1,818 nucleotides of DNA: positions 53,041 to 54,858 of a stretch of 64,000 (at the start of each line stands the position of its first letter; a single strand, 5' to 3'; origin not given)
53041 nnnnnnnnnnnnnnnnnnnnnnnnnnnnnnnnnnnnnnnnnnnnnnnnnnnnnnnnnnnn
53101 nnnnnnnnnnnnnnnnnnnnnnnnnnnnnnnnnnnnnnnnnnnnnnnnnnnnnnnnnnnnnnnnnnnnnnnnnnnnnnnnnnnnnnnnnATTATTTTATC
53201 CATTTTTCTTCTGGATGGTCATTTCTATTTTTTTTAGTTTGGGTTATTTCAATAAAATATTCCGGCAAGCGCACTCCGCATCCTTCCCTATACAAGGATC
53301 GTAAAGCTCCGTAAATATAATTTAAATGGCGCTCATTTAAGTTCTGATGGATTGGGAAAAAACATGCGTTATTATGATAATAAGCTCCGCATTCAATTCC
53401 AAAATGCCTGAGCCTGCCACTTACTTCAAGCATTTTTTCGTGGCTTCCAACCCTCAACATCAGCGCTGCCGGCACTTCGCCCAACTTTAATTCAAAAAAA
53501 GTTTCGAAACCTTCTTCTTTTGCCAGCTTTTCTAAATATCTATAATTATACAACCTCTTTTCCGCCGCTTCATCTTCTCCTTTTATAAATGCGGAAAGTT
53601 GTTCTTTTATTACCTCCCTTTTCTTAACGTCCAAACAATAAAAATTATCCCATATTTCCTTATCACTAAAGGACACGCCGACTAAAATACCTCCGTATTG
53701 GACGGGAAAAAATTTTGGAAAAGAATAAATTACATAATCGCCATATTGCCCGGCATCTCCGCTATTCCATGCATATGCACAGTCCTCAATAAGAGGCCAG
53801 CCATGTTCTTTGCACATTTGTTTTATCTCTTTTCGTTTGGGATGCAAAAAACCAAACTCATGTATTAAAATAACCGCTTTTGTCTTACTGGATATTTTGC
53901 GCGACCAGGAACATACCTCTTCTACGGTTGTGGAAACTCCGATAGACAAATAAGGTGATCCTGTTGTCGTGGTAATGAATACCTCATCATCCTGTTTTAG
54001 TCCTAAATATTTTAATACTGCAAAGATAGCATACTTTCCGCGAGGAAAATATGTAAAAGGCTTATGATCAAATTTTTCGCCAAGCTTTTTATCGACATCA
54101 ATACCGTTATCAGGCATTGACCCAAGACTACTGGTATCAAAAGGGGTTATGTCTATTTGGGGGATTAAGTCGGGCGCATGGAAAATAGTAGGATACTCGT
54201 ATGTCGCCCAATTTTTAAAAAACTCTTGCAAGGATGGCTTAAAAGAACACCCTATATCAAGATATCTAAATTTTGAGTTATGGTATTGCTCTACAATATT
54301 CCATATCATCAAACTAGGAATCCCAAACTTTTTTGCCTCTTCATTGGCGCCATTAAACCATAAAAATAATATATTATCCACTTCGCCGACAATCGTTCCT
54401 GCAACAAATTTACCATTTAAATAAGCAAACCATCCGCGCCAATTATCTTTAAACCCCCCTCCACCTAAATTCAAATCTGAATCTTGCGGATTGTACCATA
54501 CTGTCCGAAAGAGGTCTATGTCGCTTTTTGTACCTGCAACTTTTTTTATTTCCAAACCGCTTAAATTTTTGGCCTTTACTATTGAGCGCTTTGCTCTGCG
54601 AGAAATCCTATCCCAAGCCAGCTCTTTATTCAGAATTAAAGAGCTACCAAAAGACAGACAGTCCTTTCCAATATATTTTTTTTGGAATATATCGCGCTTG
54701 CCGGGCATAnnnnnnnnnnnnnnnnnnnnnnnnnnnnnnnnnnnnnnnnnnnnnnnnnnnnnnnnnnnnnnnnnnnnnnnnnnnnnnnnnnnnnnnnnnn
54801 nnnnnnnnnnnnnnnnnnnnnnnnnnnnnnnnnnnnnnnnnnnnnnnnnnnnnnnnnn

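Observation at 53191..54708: Fusion of a FemAB/GNAT-like domain with a DegT-like PLP-fold domain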

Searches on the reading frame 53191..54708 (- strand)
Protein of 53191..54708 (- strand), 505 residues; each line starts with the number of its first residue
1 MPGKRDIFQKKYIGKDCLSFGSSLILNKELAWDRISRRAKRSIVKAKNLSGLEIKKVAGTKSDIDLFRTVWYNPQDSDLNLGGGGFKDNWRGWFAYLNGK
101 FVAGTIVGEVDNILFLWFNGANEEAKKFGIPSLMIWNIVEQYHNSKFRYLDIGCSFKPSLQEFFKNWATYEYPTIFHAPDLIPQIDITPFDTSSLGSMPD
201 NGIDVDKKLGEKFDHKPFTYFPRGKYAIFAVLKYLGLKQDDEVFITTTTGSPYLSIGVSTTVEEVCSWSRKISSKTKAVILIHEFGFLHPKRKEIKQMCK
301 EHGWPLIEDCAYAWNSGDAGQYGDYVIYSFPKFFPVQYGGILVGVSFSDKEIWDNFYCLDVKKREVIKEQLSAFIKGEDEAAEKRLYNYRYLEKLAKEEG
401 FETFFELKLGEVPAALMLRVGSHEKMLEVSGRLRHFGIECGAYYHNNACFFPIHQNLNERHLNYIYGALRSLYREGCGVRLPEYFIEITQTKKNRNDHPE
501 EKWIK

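Call 4: search_protein_families(library=ncbifam, proteins=[window:53191-54708:-], max_evalue=1)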
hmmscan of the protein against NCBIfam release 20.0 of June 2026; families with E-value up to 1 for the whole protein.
window:53191-54708:- (505 aa): 7 families
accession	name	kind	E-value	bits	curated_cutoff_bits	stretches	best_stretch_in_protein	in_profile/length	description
TIGR04181.1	NHT_00031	hypoth_equivalog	1.7e-05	23.8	420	1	263-330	122-192/359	LegC family aminotransferase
NF011936.0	PRK15407.1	equivalog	0.00057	18.7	423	1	269-330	155-219/440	lipopolysaccharide biosynthesis protein RfbH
NF008687.0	PRK11706.1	equivalog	0.0019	17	375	1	269-330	113-177/375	dTDP-4-amino-4,6-dideoxygalactose transaminase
TIGR04427.1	PLP_DesI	equivalog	0.012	14.7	650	1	268-330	131-196/390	dTDP-4-dehydro-6-deoxyglucose aminotransferase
TIGR03588.1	PseC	equivalog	0.013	14.5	423.5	1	271-331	120-183/380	UDP-4-amino-4,6-dideoxy-N-acetyl-beta-L-altrosamine transaminase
NF008658.2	PRK11658.1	equivalog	0.081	11.6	631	1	269-316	115-161/379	UDP-4-amino-4-deoxy-L-arabinose aminotransferase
TIGR03019.1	pepcterm_femAB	equivalog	0.12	11.4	260.35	1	102-176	208-283/330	FemAB family XrtA/PEP-CTERM system-associated protein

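Call 5: search_protein_families(library=pfam, proteins=[window:53191-54708:-], max_evalue=1)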
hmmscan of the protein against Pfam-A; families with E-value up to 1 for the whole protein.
window:53191-54708:- (505 aa): 2 families
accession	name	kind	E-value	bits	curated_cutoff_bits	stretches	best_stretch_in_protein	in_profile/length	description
PF01041.23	DegT_DnrJ_EryC1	-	2.2e-09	37.5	19.8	1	269-361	106-200/360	DegT/DnrJ/EryC1/StrS aminotransferase family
PF13480.13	Acetyltransf_6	-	4.9e-07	30.4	22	1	87-154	69-136/143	Acetyltransferase (GNAT) domain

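Call 6: find_homologous_proteins(query=window:53191-54708:-, max_evalue=0.001)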
Query window:53191-54708:- (505 aa): 67 proteins with E <= 0.001 among 6674 candidates.
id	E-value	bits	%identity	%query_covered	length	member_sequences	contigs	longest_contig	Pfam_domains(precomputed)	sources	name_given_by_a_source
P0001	4.6e-285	964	79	99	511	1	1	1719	PF13480.14,PF01041.24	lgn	-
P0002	1.6e-240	817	69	100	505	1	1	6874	PF01041.24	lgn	-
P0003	2.3e-239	813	67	100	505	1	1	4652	PF01041.24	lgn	-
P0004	5.6e-232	789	68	100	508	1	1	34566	PF01041.24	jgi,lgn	jgi:hypothetical protein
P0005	3.5e-231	786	65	100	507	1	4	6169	PF01041.24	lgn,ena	-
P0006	3.4e-216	737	60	100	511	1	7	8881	PF01041.24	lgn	-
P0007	1.6e-215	735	61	100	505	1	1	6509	PF01041.24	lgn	-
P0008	7.1e-215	732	63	100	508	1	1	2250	PF01041.24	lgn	-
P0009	1.1e-208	712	61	100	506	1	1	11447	PF13480.14,PF01041.24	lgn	-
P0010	8.4e-205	699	60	99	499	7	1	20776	PF13480.14,PF01041.24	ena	-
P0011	1.2e-187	643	54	99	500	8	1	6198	PF13480.14,PF01041.24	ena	-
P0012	1.8e-186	639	54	100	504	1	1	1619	PF27889.1,PF01041.24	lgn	-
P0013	2.4e-184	632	54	100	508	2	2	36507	PF13480.14,PF01041.24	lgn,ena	-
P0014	4.8e-183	627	52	100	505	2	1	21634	PF13480.14,PF27889.1,PF01041.24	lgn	-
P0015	1.6e-159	550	51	95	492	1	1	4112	PF01041.24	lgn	-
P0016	1.6e-132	461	48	93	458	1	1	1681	PF01041.24,PF00583.32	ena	-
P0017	3.7e-127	443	46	93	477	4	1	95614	PF13480.14,PF01041.24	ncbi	-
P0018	1.2e-126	441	46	93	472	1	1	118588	PF01041.24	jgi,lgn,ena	-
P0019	6.2e-126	439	45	93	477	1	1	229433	PF01041.24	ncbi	-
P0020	5.6e-122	426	46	93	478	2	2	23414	PF01041.24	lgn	-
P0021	1.6e-121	424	44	93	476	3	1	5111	PF01041.24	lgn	-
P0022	1.0e-120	422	42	94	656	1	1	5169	PF14602.13,PF00132.31,PF01041.24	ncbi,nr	ncbi:MAG: DapH/DapD/GlmU-related protein [Nanoarchaeota archaeon]|nr:DapH/DapD/GlmU-related protein 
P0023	3.9e-113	397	42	93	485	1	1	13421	PF01041.24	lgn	-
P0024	1.7e-112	395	43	93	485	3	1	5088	PF13480.14,PF01041.24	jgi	jgi:hypothetical protein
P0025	6.9e-110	386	42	93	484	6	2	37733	PF01041.24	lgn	-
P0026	2.4e-109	384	40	94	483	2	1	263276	PF01041.24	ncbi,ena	-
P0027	3.3e-108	380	41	93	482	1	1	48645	PF01041.24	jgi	jgi:hypothetical protein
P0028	5.3e-108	380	41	93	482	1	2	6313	PF01041.24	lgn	-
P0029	6.9e-108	379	42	93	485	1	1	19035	PF01041.24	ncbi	-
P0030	7.3e-107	376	40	93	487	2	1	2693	PF01041.24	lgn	-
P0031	8.8e-106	372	40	93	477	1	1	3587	PF01041.24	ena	-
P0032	3.5e-105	370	41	93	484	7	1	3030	PF01041.24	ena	-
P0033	9.6e-105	369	38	93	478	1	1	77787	PF01041.24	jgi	jgi:hypothetical protein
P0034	3.9e-100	354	40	93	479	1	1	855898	PF13480.14,PF01041.24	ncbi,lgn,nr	ncbi:GNAT family N-acetyltransferase [Patescibacteria group bacterium]|nr:MAG: GNAT family N-acetylt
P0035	6.0e-99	350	38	91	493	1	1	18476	PF27889.1,PF01041.24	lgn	-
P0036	4.8e-95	337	38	91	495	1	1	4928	PF01041.24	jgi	jgi:hypothetical protein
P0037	1.4e-79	286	34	93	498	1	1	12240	PF01041.24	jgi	jgi:hypothetical protein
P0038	1.9e-68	249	43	56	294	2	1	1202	PF01041.24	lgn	-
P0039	6.4e-63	231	40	54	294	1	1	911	PF01041.24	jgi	jgi:hypothetical protein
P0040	9.5e-44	168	34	62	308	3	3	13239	PF27889.1,PF01041.24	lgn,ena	-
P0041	1.9e-43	167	36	57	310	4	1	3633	PF27889.1,PF01041.24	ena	-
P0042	4.8e-42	162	33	60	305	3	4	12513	PF01041.24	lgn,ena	-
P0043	8.0e-41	158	38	60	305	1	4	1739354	PF27889.1,PF01041.24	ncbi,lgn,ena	-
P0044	3.8e-33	133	33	57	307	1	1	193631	PF27889.1,PF01041.24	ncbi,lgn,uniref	ncbi:hypothetical protein AAKU52_000639 [Pedobacter sp. CG_S7]|uniref:DegT/DnrJ/EryC1/StrS family am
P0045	1.7e-25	107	34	39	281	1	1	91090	PF27889.1,PF01041.24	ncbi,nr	ncbi:MAG: DegT/DnrJ/EryC1/StrS family aminotransferase [Bacteroidetes bacterium]|nr:DegT/DnrJ/EryC1/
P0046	4.0e-9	53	31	30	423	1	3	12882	PF00155.28,PF01041.24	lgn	-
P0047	1.7e-8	51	32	28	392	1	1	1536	PF01041.24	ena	-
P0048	2.1e-8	51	28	27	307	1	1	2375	PF01041.24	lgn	-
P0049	3.5e-7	47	32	28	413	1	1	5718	PF00155.28,PF00266.26,PF01041.24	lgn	-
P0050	7.1e-7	46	30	41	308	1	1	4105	PF01041.24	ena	-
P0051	9.6e-7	46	31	28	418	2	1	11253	PF00266.26,PF01041.24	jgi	jgi:dTDP-4-amino-4,6-dideoxygalactose transaminase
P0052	2.9e-6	44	31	25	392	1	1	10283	PF00155.28,PF01041.24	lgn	-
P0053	4.1e-6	44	32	23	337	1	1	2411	PF01041.24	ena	-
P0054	5.4e-6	43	34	23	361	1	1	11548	PF00155.28,PF00266.26,PF01041.24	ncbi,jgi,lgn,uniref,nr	ncbi:DegT/DnrJ/EryC1/StrS aminotransferase family protein [Marivirga sp.]|uniref:DegT/DnrJ/EryC1/Str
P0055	5.5e-6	43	35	23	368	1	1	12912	PF00155.28,PF00266.26,PF01041.24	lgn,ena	-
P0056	6.3e-6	43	34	26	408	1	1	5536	PF00155.28,PF01212.28,PF01041.24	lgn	-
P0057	1.3e-5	42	34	22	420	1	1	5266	PF00155.28,PF01041.24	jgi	jgi:dTDP-4-amino-4,6-dideoxygalactose transaminase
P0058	1.3e-5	42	32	26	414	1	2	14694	PF00155.28,PF01041.24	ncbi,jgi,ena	-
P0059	2.4e-5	41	34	30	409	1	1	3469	PF00155.28,PF01212.28,PF01041.24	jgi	-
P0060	4.3e-5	40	35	21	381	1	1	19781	PF01041.24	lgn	-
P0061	4.7e-5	40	31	28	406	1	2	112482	PF00266.26,PF01041.24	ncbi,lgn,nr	ncbi:MAG: DegT/DnrJ/EryC1/StrS aminotransferase family protein [Candidatus Microsyncoccus archaeolyt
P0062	5.3e-5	40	30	28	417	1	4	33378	PF01041.24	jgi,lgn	-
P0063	9.6e-5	39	29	29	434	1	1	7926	PF01041.24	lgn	-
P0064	2.8e-4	37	28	24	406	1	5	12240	PF00266.26,PF01041.24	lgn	-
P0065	6.4e-4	36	32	26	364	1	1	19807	PF00155.28,PF01212.28,PF01041.24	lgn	-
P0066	6.5e-4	36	32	24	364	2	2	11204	PF00155.28,PF00266.26,PF01041.24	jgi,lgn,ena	-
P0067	9.5e-4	36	30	33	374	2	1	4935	PF01041.24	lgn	-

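Call 7: search_solved_structures(query=window:53191-54708:-, max_evalue=10, show_alignments=3)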
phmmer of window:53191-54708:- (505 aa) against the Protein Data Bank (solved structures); distinct sequences matched with E-value up to 10: 21.
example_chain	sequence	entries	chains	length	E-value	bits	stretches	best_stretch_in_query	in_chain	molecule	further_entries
2c7t_A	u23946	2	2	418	2e-06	29.6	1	223-343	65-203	GLUTAMINE-2-DEOXY-SCYLLO-INOSOSE AMINOTRANSFERASE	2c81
5w71_A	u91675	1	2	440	2.2e-06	29.5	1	223-343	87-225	L-glutamine:2-deoxy-scyllo-inosose aminotransferase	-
5k8b_A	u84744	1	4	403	3.5e-05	25.5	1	270-358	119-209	8-amino-3,8-dideoxy-alpha-D-manno-octulosonate transaminase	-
1o61_A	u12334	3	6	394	4.5e-05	25.2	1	271-359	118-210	aminotransferase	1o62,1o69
4zwv_A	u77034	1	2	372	0.00015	23.5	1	256-360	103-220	Putative aminotransferase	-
4ztc_A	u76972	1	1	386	0.00016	23.4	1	271-358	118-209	Aminotransferase homolog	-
4xau_A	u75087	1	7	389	0.00016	23.3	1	256-360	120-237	Putative aminotransferase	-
7kz3_A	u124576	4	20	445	0.00031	22.4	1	221-333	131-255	Aminotransferase class I/II-fold pyridoxal phosphate-dependent enzyme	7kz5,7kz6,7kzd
5uid_A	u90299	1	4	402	0.00032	22.4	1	269-341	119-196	Aminotransferase TlmJ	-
7n63_A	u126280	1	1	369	0.0029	19.2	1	270-330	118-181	Putative aminotransferase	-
3frk_A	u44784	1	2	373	0.0038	18.8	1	271-338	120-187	QdtB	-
3bb8_A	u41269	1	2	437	0.014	17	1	270-344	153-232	CDP-4-keto-6-deoxy-D-glucose-3-dehydrase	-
3bcx_A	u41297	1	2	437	0.02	16.4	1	270-336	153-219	CDP-6-deoxy-L-threo-D-glycero-4-hexulose-3-dehydrase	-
5u1z_A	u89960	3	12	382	0.053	15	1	269-330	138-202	Putative aminotransferase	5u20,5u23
5u21_A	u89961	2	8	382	0.056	14.9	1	269-330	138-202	Putative aminotransferase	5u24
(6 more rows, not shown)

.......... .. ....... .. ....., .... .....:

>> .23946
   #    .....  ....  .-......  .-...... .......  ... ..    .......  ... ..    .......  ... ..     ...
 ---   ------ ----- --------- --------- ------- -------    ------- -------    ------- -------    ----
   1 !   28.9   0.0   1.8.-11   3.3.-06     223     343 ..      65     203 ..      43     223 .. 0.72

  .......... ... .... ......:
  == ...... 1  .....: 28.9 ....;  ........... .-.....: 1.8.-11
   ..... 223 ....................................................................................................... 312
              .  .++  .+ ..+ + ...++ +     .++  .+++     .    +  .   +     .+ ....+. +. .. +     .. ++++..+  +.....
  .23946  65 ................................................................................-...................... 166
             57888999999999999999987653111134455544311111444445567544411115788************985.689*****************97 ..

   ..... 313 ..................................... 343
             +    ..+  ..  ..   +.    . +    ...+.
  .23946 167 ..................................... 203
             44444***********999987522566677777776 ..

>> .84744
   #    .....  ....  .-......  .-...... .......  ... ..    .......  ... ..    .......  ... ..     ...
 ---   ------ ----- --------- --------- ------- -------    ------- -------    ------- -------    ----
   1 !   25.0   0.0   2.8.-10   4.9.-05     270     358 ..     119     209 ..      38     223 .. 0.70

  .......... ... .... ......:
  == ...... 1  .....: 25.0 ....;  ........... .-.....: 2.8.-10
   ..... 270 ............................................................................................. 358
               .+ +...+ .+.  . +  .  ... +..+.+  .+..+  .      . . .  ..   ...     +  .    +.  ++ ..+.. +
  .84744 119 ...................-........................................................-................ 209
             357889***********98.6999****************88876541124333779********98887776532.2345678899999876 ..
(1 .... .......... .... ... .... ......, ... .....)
